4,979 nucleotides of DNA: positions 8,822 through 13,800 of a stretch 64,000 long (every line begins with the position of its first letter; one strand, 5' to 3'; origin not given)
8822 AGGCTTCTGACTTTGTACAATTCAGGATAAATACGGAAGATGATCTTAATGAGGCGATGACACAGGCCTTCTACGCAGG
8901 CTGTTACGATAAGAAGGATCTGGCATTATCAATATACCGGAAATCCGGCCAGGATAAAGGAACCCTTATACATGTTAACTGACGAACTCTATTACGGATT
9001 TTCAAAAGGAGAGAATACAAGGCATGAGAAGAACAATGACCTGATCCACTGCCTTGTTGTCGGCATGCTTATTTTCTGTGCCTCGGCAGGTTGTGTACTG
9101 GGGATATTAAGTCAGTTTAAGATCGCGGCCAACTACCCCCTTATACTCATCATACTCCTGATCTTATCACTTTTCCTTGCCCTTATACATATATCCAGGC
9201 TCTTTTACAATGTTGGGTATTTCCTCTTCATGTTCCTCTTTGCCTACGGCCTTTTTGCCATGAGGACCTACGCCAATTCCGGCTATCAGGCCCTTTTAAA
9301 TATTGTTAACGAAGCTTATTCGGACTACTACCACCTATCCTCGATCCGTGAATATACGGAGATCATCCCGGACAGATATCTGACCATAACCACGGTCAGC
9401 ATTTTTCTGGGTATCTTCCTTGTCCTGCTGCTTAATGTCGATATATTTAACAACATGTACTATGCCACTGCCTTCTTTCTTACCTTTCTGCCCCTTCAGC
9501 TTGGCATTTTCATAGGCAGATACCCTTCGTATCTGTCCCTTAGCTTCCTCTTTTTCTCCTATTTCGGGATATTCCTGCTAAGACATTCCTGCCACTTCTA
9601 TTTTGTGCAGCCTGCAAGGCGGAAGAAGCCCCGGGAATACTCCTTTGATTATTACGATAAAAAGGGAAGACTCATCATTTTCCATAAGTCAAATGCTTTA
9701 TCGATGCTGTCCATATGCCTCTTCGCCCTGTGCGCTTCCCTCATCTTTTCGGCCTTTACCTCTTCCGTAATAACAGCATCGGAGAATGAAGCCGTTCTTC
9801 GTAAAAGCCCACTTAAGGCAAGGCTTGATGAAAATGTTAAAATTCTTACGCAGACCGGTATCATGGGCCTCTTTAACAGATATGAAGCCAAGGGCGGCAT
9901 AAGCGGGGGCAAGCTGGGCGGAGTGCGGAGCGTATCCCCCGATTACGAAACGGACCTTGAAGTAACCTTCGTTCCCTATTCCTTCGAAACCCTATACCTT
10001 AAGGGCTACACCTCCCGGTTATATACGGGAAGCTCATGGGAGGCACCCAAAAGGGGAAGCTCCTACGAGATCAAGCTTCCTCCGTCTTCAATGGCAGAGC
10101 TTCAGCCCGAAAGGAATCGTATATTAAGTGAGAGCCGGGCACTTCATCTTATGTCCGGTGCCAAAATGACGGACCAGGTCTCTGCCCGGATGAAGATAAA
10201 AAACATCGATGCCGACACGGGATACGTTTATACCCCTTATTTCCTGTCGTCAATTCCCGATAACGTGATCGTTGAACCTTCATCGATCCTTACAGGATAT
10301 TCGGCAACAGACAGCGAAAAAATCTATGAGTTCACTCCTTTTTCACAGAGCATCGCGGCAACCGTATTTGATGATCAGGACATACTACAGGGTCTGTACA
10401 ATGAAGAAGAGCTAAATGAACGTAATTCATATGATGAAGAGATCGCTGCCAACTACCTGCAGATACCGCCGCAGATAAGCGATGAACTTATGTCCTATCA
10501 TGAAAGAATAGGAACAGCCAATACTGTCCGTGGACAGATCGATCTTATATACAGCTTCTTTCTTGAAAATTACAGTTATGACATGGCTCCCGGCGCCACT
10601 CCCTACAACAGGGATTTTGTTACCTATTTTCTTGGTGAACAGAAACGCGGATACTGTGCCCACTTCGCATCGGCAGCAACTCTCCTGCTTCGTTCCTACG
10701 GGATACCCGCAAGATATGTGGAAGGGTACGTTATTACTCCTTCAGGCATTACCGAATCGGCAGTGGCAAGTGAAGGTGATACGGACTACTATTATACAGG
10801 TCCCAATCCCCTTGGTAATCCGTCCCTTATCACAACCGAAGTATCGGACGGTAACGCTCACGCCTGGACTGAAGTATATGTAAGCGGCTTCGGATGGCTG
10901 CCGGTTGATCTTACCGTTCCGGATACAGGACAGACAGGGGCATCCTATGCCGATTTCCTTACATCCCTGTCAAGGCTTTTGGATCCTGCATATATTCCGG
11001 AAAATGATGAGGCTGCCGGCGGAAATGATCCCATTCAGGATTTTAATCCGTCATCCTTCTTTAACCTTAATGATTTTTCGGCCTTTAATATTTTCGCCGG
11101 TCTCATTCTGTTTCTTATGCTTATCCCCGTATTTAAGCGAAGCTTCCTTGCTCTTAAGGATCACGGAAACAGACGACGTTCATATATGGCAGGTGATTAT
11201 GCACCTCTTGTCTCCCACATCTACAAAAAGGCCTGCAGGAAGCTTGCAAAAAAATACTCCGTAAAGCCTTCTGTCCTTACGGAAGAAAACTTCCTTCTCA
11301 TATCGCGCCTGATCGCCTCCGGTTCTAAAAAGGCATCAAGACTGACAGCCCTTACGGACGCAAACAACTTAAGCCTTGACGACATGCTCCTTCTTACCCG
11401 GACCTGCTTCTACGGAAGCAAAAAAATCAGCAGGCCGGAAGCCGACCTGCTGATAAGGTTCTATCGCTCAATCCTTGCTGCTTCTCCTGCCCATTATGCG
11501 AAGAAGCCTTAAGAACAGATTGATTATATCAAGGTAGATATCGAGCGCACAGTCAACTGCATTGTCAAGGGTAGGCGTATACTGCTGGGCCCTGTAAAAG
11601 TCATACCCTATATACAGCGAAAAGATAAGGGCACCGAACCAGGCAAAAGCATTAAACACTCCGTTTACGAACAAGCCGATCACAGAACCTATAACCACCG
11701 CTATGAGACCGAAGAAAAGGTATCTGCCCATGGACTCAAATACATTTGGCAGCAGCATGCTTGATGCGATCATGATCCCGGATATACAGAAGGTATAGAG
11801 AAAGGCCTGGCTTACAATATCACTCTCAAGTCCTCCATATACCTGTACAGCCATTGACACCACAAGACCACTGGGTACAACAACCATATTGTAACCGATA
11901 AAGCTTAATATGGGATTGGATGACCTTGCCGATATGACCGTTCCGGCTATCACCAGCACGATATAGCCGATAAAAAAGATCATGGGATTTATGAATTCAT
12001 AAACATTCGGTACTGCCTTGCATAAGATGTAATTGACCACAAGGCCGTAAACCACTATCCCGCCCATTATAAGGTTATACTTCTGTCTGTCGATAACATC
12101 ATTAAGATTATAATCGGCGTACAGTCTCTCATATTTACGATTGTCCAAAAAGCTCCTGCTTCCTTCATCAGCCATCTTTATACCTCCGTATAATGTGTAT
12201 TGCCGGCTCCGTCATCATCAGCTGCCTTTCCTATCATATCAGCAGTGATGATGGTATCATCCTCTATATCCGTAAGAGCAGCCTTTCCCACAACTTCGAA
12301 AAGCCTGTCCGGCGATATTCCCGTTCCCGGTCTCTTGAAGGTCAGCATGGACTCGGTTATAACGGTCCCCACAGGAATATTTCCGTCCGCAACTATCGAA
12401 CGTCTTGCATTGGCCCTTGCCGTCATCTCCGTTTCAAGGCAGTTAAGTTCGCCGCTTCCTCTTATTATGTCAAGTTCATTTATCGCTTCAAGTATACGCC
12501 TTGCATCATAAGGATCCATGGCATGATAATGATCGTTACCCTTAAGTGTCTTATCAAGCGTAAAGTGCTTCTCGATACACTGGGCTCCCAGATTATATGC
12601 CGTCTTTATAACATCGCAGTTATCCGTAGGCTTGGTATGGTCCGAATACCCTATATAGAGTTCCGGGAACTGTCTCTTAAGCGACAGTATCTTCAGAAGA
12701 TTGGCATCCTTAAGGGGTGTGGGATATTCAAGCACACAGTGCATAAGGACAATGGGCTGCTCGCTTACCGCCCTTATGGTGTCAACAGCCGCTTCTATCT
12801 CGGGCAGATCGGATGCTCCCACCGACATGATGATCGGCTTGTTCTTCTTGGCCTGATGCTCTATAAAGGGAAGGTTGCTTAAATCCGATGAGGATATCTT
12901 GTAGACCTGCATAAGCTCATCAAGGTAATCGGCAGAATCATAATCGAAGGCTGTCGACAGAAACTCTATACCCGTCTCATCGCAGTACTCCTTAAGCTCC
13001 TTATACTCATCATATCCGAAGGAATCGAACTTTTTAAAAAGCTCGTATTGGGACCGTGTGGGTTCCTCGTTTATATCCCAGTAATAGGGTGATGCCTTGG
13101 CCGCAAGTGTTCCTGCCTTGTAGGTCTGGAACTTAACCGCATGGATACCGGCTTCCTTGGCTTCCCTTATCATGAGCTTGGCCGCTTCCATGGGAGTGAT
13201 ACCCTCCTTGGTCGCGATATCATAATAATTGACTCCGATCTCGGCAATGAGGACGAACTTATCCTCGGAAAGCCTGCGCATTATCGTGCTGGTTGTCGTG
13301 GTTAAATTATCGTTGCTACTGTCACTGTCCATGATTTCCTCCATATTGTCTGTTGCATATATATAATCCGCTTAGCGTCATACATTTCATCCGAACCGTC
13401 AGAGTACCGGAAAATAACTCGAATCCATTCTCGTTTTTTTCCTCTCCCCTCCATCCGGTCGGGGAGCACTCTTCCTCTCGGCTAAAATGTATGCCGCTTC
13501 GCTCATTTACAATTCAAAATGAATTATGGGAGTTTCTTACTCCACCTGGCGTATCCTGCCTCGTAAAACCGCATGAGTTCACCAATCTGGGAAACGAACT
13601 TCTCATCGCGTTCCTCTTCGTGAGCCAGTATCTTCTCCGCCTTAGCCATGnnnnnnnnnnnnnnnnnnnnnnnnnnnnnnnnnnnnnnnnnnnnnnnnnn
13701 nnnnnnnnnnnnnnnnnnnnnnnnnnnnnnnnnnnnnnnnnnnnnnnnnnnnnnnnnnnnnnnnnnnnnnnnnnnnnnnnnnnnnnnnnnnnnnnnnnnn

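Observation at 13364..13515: Structured intergenic element with a homologue 37 kb away, showing compensatory base changes and strand-specific G-U pairing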

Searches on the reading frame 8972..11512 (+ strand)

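Call 14: search_protein_families(library=pfam, proteins=[window:8972-11512:+])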
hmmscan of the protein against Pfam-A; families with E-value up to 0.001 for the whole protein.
window:8972-11512:+ (846 aa): 1 family
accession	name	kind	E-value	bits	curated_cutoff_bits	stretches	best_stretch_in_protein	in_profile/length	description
PF01841.26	Transglut_core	-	2.7e-23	82.8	23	1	511-646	5-107/108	Transglutaminase-like superfamily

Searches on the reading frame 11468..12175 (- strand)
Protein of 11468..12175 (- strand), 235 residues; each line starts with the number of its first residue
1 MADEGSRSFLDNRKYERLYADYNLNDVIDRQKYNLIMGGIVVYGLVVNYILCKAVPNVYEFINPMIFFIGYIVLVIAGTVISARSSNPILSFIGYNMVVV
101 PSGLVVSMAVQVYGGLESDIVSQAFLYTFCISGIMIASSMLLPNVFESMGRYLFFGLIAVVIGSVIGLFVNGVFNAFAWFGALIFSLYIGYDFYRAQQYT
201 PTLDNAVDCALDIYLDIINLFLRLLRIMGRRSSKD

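Call 14: search_protein_families(library=pfam, proteins=[window:11468-12175:-])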
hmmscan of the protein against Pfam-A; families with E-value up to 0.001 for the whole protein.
window:11468-12175:- (235 aa): 1 family
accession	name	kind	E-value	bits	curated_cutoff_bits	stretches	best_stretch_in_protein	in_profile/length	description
PF01027.25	Bax1-I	-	5e-28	98.7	34.1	1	32-228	7-207/207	Inhibitor of apoptosis-promoting Bax1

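Call 35: search_protein_families(library=ncbifam, proteins=[window:11468-12175:-], max_evalue=0.1)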
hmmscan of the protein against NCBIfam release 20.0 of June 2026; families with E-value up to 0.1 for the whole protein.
window:11468-12175:- (235 aa): 0 families

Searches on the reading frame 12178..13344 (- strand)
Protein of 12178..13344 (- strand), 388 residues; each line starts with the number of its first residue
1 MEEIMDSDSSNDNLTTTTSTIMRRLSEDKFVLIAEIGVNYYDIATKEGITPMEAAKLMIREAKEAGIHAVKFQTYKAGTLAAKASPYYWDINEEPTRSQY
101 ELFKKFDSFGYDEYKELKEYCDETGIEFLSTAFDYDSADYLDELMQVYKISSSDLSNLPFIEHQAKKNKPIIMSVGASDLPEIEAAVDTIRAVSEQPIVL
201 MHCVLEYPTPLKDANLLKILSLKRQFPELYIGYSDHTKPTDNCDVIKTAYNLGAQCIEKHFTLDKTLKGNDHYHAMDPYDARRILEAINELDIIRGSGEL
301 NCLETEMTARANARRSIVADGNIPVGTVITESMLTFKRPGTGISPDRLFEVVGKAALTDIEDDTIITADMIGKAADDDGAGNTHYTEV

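Call 14: search_protein_families(library=pfam, proteins=[window:12178-13344:-])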
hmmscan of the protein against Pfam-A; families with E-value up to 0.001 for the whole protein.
window:12178-13344:- (388 aa): 2 families
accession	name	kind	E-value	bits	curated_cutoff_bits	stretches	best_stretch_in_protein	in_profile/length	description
PF03102.20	NeuB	-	2.2e-75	253.7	22.1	1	58-298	1-239/241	NeuB family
PF08666.17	SAF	-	2.6e-10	41.1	21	1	314-371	1-62/63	SAF domain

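Call 35: search_protein_families(library=ncbifam, proteins=[window:12178-13344:-], max_evalue=0.1)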
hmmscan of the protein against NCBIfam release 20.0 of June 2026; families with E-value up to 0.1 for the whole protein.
window:12178-13344:- (388 aa): 6 families
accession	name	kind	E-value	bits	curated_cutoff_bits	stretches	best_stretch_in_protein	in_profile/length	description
TIGR03569.1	NeuB_NnaB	equivalog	1.5e-90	303.6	399.65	1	32-366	3-329/329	N-acetylneuraminate synthase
TIGR03586.1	PseI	equivalog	1.3e-64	218.5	340.25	1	52-364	16-325/327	pseudaminic acid synthase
TIGR03170.1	flgA_cterm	equivalog_domain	0.0012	18.8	54.65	1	313-374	12-77/137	flagellar basal body P-ring formation chaperone FlgA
TIGR01361.1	DAHP_synth_Bsub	equivalog_domain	0.0031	16.9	267.75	1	106-199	70-164/260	3-deoxy-7-phosphoheptulonate synthase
NF009239.0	PRK12595.1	equivalog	0.0064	15.5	279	1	105-200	162-258/360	bifunctional 3-deoxy-7-phosphoheptulonate synthase/chorismate mutase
NF006421.0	PRK08673.1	subfamily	0.02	14.1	335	1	106-178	139-211/338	3-deoxy-7-phosphoheptulonate synthase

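Call 50: find_homologous_proteins(query=window:12181-13344:-, max_evalue=1e-50)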
Query window:12181-13344:- (388 aa): 7874 proteins with E <= 1e-50 among 8000 candidates; the best 120 are listed.
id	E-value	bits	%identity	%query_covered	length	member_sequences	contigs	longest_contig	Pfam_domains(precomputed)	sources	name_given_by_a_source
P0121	6.6e-257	869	100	100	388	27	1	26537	PF03102.21,PF08666.18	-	-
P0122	4.9e-222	755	90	95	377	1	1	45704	PF03102.21,PF08666.18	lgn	-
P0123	4.6e-220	748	89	96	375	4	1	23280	PF03102.21,PF08666.18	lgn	-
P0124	1.6e-218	743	89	95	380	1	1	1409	PF03102.21,PF08666.18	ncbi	-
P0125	1.7e-216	736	90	91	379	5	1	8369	PF03102.21,PF08666.18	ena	-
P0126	7.2e-213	725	88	95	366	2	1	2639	PF03102.21,PF08666.18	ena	-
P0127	7.7e-213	724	86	96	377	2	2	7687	PF03102.21,PF08666.18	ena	-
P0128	4.6e-212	722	88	95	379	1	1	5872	PF03102.21,PF08666.18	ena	-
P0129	8.9e-212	721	89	95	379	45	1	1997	PF03102.21,PF08666.18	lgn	-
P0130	1.1e-211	721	87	96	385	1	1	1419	PF03102.21,PF08666.18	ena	-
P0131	1.7e-211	720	88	92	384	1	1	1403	PF03102.21,PF08666.18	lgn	-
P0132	3.6e-211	719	86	95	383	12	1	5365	PF03102.21,PF08666.18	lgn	-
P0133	7.4e-211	718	86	95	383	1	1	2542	PF03102.21,PF08666.18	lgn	-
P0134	9.3e-210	714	87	95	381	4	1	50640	PF03102.21,PF08666.18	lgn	-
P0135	3.3e-208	709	85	95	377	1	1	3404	PF03102.21,PF08666.18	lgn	-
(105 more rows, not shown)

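Call 51: find_encoding_contigs(protein=P0121, flank=4000, max_places=10)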
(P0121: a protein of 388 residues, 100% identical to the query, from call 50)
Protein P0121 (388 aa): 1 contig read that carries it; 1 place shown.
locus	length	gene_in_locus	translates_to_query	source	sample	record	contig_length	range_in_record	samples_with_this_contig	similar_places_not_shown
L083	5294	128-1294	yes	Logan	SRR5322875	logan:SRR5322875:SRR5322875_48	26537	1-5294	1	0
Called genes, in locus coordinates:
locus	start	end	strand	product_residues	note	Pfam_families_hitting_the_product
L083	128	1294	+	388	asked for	PF03102:NeuB, PF08666:SAF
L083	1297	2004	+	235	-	PF01027:Bax1-I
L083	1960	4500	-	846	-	PF01841:Transglut_core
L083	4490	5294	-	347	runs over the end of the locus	-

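Call 52: find_encoding_contigs(protein=P0122, flank=6000, max_places=3)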
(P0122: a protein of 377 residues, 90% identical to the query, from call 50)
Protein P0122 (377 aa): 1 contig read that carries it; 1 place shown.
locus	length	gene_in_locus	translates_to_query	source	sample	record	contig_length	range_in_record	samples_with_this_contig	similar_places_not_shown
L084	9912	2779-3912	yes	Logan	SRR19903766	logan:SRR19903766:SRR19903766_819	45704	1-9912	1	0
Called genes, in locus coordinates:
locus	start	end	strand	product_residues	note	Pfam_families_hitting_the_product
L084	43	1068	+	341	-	PF00535:Glycos_transf_2, PF10111:Glyco_tranf_2_2, PF13641:Glyco_tranf_2_3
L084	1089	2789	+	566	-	-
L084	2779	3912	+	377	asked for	PF03102:NeuB, PF08666:SAF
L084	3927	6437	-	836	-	PF01841:Transglut_core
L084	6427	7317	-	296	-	-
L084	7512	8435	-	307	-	PF00493:MCM (weak), PF20030:bpMoxR, PF07726:AAA_3, PF07728:AAA_5, PF17863:AAA_lid_2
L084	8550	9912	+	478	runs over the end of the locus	PF01943:Polysacc_synt, PF13440:Polysacc_synt_3 (weak)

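Call 53: find_encoding_contigs(protein=P0123, flank=6000, max_places=3)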
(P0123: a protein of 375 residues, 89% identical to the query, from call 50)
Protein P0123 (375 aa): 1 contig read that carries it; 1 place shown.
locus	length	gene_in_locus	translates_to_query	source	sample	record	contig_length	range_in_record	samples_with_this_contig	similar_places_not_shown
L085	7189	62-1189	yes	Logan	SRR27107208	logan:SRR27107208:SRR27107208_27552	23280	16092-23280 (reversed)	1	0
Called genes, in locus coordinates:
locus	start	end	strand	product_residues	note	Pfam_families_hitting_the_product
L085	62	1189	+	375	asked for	PF03102:NeuB, PF08666:SAF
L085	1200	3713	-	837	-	PF01841:Transglut_core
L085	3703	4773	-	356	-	-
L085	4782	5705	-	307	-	PF00493:MCM (faint), PF20030:bpMoxR, PF07726:AAA_3, PF07728:AAA_5, PF17863:AAA_lid_2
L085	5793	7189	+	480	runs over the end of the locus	PF01943:Polysacc_synt, PF13440:Polysacc_synt_3 (weak)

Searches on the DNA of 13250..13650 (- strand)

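Call 8: search_rna_families(source=window, start=13250, end=13650, threshold=evalue, max_evalue=10, show_alignments=3)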
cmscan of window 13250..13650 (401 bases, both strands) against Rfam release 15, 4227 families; matches with E-value up to 10: 0.
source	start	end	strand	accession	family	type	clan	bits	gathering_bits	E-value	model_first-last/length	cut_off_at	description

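Call 64: search_dna_similar(query=window:13345-13530:-, collection=plasmids, mode=distant, max_evalue=0.01, max_rows=10)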
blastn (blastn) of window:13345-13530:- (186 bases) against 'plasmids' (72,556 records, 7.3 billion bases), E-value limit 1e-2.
No match.

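Call 65: search_dna_similar(query=window:13345-13530:-, collection=phages, mode=distant, max_evalue=0.01, max_rows=10)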
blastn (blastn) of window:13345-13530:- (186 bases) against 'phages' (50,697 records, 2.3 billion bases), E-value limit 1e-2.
No match.

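Call 66: build_rna_model(alignment_id=A2, structure=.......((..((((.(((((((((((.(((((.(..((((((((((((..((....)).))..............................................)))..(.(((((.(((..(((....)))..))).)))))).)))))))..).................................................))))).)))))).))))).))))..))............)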
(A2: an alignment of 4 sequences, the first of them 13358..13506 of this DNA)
Model R1 built from alignment A2 (4 sequences, 247 columns); structure: as given.
model positions 150; base pairs 49; branch points 1; effective number of sequences 0.77; information 0.59 bits per position. Calibrated on 0.2 Mb of random sequence (short: E-values are rough).
structure used (alignment columns):
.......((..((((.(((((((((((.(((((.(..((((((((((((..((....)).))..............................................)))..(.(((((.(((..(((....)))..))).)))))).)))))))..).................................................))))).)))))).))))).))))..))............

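Call 67: search_with_rna_model(model_id=R1, sources=[window, L001, L069, L070, L076, L077, L078, L079, L080, L081, L082, L083, L084, L085, L086, L087, L088, L089, L090, L091, L092], max_evalue=10)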
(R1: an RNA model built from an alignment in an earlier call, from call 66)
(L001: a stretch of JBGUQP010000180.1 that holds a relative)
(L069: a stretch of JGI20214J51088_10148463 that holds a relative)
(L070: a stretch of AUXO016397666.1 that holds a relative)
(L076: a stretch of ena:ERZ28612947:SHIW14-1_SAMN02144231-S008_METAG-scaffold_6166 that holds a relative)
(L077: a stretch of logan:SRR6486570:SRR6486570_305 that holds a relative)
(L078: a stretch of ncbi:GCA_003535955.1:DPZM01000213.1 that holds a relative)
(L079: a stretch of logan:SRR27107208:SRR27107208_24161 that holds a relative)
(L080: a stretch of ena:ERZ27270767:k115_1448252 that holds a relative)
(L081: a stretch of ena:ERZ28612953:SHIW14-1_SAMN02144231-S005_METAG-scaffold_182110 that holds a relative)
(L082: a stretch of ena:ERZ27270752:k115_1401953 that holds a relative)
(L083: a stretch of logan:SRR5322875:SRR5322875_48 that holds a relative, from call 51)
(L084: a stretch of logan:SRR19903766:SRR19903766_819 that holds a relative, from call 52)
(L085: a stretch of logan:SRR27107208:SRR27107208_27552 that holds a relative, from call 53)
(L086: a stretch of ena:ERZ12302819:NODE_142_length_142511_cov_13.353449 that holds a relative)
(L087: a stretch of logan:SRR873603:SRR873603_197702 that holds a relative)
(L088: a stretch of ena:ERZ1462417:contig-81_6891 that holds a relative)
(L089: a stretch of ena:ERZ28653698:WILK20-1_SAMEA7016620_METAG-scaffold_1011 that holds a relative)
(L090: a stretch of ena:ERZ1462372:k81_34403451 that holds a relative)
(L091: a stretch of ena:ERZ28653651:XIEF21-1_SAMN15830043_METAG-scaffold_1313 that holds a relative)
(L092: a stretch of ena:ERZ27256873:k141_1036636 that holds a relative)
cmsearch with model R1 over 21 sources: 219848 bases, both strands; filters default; matches with E-value up to 10: 11.
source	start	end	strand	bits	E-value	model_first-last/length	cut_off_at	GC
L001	1176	1324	-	177.9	5.6e-48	1-150/150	no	0.48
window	13361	13508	-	176.9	1.1e-47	1-150/150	no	0.47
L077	2215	2364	-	171.5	3.8e-46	1-150/150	no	0.53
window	50964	51206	+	127.4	1.2e-33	1-150/150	no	0.52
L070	1978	2220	+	127.4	1.2e-33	1-150/150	no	0.52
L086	2752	2994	+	127.4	1.2e-33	1-150/150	no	0.52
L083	1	111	+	115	4e-30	38-150/150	5'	0.48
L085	1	44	+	29.2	9.4e-06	107-150/150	5'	0.5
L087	1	72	+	19.8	0.0044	78-150/150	5'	0.53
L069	18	37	-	13.4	0.28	75-94/150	no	0.45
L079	3308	3419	+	12.2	0.64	1-150/150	no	0.54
